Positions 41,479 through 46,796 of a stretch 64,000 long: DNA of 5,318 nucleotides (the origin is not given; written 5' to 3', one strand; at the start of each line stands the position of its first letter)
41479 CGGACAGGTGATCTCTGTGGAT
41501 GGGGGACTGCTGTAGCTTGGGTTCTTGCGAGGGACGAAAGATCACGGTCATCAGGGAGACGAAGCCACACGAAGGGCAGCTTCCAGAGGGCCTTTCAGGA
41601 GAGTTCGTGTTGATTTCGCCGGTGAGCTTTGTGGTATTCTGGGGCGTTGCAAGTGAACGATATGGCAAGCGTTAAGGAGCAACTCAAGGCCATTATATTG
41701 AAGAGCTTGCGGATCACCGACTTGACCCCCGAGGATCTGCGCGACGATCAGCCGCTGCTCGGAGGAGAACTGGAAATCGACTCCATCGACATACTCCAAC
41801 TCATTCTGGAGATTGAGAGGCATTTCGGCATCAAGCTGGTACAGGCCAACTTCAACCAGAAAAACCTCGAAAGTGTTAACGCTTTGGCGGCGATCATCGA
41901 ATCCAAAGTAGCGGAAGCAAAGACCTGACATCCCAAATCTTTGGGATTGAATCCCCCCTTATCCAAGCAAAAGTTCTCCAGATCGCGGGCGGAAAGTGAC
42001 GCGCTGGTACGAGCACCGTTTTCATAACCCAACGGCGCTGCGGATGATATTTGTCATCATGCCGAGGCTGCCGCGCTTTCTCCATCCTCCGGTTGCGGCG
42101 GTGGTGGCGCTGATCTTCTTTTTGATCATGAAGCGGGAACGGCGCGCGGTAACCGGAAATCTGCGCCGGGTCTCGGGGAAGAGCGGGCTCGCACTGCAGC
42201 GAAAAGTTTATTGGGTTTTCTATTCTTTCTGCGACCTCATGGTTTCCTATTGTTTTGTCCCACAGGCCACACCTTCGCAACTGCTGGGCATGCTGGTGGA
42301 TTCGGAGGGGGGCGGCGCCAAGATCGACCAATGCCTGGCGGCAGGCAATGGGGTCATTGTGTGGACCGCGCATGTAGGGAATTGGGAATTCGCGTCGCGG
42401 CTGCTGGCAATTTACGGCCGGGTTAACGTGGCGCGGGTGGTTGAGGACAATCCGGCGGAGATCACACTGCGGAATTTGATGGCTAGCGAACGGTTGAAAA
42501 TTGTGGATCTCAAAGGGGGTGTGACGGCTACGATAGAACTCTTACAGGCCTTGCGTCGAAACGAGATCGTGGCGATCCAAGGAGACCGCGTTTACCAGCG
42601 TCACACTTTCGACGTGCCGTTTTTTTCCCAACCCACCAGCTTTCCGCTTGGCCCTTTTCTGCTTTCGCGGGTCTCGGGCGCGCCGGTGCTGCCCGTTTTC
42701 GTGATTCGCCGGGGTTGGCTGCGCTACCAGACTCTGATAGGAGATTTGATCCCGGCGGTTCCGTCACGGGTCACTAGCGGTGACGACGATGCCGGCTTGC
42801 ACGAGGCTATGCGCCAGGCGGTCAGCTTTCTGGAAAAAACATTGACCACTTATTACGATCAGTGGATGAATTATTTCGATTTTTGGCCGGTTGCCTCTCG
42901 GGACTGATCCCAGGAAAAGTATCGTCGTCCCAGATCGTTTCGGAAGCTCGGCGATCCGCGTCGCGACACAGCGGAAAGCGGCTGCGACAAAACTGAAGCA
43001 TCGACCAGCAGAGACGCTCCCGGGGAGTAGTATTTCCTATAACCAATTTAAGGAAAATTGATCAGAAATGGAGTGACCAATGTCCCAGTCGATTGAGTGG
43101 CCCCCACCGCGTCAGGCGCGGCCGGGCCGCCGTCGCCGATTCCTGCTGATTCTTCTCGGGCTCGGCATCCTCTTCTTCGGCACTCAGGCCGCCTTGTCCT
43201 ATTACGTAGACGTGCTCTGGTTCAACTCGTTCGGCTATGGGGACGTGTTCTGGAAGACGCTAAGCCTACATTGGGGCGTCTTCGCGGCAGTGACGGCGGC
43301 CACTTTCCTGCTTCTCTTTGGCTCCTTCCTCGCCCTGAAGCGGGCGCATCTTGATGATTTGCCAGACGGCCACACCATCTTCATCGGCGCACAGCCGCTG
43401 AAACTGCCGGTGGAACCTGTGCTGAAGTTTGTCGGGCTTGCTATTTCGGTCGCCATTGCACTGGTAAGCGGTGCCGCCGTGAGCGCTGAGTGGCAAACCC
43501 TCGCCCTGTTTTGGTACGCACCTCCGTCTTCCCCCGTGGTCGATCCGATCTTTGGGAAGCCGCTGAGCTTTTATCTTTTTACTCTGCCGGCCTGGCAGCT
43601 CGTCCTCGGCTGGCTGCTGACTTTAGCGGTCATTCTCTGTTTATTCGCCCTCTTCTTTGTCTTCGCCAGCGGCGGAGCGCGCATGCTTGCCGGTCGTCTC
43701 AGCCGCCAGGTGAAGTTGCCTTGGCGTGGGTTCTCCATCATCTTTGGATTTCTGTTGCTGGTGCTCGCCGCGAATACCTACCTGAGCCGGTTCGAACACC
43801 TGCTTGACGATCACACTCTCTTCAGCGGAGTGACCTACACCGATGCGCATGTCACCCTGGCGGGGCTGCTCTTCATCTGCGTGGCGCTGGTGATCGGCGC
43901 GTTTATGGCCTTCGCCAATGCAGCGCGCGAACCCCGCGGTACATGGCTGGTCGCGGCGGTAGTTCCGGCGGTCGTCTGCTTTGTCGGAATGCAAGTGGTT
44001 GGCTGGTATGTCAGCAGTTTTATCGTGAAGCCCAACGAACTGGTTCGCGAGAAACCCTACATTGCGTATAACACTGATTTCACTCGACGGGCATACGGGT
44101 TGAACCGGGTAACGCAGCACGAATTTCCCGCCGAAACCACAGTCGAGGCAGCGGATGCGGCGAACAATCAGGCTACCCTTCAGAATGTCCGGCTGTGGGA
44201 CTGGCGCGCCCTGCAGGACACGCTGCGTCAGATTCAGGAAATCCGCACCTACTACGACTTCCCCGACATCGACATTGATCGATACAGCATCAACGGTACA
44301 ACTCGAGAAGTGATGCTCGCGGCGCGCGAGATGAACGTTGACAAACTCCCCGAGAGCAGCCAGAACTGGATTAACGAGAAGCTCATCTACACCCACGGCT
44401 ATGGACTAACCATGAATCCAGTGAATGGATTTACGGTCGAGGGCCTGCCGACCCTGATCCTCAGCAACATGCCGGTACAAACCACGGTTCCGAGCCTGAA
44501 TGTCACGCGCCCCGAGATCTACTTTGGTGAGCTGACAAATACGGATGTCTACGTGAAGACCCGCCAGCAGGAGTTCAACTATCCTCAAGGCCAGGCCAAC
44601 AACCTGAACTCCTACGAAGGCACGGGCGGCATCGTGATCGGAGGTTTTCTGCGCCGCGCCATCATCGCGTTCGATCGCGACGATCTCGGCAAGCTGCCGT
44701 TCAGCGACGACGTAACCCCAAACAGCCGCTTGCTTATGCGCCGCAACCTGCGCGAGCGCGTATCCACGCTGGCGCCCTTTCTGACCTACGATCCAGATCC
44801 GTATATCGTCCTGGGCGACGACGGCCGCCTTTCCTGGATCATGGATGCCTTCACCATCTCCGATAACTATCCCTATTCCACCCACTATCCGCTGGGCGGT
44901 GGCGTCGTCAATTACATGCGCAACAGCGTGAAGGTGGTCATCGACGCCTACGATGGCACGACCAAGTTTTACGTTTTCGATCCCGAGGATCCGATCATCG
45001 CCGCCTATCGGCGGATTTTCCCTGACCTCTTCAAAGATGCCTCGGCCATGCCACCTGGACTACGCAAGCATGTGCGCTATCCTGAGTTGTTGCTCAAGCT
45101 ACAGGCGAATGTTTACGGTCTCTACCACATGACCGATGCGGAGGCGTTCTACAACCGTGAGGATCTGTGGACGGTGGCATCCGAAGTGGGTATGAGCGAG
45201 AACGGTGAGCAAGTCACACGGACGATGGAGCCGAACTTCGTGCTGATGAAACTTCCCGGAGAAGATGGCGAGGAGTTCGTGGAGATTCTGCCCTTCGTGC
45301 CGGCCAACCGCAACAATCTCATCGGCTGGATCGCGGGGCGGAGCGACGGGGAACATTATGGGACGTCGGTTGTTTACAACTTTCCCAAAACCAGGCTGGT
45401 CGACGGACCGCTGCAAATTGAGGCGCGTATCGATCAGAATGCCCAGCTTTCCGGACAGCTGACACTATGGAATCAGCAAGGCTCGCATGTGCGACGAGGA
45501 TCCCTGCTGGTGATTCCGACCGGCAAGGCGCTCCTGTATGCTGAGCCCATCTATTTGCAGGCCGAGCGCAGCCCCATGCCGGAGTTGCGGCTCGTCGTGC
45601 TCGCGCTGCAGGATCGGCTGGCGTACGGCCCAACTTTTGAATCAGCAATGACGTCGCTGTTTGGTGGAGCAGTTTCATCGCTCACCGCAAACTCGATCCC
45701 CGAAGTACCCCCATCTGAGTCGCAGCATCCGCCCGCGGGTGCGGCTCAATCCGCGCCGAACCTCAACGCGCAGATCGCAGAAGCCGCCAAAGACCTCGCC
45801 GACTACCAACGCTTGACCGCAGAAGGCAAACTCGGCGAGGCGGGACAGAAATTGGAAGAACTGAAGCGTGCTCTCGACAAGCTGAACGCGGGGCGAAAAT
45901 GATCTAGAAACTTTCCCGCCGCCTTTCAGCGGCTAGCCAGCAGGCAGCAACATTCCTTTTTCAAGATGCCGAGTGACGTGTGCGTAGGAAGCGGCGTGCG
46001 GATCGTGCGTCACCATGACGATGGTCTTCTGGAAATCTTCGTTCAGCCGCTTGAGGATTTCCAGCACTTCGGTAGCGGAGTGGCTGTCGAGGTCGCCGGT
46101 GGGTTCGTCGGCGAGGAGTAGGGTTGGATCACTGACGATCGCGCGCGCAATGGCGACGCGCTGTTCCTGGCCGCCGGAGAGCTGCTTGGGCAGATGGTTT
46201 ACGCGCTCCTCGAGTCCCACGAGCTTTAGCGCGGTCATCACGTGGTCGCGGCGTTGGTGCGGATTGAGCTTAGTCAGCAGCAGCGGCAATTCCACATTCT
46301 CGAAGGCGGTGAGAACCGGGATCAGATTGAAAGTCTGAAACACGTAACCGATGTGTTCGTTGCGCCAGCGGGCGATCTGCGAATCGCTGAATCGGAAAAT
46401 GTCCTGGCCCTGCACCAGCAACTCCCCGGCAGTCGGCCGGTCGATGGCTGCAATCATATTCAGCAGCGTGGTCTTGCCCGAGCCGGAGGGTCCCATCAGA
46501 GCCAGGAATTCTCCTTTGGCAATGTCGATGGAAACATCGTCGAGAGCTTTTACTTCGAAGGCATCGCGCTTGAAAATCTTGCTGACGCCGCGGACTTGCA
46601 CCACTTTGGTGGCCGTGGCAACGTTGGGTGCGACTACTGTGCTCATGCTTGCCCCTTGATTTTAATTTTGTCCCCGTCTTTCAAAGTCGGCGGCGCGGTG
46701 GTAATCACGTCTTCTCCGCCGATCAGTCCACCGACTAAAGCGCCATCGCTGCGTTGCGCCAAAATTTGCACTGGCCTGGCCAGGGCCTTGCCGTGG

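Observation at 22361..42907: Aryl-polyene-like type II FAS/export cluster lacking aryl-priming genes and carrying extra deacetylase, methyltransferases, PHP esterase and a radical SAM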

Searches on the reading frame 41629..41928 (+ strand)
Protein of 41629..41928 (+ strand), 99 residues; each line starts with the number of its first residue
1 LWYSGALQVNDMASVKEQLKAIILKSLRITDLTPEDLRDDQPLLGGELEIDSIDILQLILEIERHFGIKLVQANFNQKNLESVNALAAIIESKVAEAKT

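Call 4: search_protein_families(library=pfam, proteins=[window:41629-41928:+], max_evalue=0.01)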
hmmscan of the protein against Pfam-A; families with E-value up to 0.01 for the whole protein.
window:41629-41928:+ (99 aa): 1 family
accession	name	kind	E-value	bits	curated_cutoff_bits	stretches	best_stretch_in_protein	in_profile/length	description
PF00550.31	PP-binding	-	1.4e-07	32.1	20.8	1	19-88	3-65/67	Phosphopantetheine attachment site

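Call 6: search_protein_families(library=ncbifam, proteins=[window:41629-41928:+], max_evalue=0.01)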
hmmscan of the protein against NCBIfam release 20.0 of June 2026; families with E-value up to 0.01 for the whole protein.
window:41629-41928:+ (99 aa): 16 families
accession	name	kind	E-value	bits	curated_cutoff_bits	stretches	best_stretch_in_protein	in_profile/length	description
NF006617.0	PRK09184.1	subfamily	9.2e-14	51.3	70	1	10-93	9-93/96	phosphopantetheine-binding protein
NF005798.0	PRK07639.1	equivalog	2.2e-08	34.4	100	1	15-93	6-81/91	petrobactin biosynthesis protein AsbD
NF052616.1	ACP_for_OlsHI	equivalog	4.2e-08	33.4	130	1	12-94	1-81/83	ornithine lipid biosynthesis acyl carrier protein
NF058660.1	cispen_ACP_AmcB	equivalog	1.1e-07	31.9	80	1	15-93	2-78/80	cispentacin biosynthesis acyl carrier protein AmcB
TIGR04069.1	ocin_ACP_rel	hypoth_equivalog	1.4e-06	28.7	70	1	16-90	3-77/77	peptide maturation system acyl carrier-related protein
NF002150.0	PRK00982.1-4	subfamily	3.5e-06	27.1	66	1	44-93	31-78/80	acyl carrier protein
NF002148.0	PRK00982.1-2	subfamily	5.3e-06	26.2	71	1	12-93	2-77/79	acyl carrier protein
NF005480.0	PRK07081.1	equivalog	5.7e-06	26.2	72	1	31-92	16-75/83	acyl carrier protein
NF003757.0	PRK05350.1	equivalog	1.5e-05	25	65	1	14-95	6-81/83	acyl carrier protein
TIGR00517.1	acyl_carrier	equivalog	1.8e-05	24.5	70.45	1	13-92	2-75/77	acyl carrier protein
NF003464.0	PRK05087.1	equivalog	0.00014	21.8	68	1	50-91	34-75/78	D-alanine--poly(phosphoribitol) ligase subunit DltC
NF005079.0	PRK06508.1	equivalog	0.00021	21.6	83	1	47-78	32-63/93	acyl carrier protein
NF002151.0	PRK00982.1-5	equivalog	0.00029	20.9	92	1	12-74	1-59/78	acyl carrier protein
TIGR01688.1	dltC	equivalog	0.0032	17.5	52.35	1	50-90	31-71/73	D-alanine--poly(phosphoribitol) ligase subunit 2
NF002147.0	PRK00982.1-1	equivalog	0.0035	17.1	84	1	29-92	19-79/83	acyl carrier protein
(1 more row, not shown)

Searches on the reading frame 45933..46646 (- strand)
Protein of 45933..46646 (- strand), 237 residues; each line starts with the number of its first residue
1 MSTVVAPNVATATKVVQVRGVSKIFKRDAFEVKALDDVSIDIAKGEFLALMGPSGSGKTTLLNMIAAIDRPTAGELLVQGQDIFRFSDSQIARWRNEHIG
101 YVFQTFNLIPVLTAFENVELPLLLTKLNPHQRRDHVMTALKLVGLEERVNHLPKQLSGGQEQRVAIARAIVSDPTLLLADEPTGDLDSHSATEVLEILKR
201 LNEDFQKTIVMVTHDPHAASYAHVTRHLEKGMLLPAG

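Call 56: search_protein_families(library=pfam, proteins=[window:45933-46646:-], max_evalue=0.00001)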
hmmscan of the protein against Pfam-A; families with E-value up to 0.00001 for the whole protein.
window:45933-46646:- (237 aa): 2 families
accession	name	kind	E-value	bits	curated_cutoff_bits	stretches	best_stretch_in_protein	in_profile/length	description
PF00005.33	ABC_tran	-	3.1e-38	131.9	25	1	35-183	1-136/137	ABC transporter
PF02463.25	SMC_N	-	4.2e-06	26.8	40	0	149-214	130-199/220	RecF/RecN/SMC N terminal domain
